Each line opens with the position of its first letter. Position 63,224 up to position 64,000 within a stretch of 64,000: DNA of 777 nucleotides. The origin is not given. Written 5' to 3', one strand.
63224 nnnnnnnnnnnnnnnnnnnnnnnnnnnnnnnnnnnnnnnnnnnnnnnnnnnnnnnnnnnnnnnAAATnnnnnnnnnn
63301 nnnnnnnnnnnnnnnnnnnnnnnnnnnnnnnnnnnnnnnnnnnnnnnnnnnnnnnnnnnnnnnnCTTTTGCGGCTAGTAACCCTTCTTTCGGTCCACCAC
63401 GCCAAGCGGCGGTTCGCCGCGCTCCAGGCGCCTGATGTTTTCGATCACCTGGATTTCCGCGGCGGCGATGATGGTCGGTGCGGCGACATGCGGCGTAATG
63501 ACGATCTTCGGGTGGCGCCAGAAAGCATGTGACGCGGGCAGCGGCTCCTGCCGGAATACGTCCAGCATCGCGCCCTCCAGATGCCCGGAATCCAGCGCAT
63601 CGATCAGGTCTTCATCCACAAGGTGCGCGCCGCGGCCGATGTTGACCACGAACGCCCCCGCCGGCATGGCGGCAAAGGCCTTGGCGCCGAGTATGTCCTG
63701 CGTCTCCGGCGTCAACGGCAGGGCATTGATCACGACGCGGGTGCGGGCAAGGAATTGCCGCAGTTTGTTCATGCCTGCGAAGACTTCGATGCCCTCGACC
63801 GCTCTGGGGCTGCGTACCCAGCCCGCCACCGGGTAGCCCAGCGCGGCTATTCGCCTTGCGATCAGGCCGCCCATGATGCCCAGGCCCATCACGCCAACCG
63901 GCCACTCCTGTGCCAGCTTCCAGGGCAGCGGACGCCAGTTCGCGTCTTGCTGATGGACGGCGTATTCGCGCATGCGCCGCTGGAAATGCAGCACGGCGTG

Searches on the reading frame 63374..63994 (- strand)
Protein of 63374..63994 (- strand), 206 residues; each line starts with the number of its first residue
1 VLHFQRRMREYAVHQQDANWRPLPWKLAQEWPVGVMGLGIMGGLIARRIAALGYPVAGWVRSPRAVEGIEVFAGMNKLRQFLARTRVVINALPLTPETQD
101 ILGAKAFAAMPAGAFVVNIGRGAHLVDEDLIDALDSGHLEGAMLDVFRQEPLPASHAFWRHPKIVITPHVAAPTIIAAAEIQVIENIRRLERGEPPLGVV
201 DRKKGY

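Call 60: search_protein_families(library=pfam, proteins=[window:63374-63994:-])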
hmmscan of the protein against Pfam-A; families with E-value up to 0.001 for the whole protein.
window:63374-63994:- (206 aa): 2 families
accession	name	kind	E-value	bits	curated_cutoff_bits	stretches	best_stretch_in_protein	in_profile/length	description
PF02826.25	2-Hacid_dh_C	-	2.1e-46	157.9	25.1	1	1-171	4-178/178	D-isomer specific 2-hydroxyacid dehydrogenase, NAD binding domain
PF03446.21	NAD_binding_2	-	2.4e-08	34.6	21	1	33-121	2-94/161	NAD binding domain of 6-phosphogluconate dehydrogenase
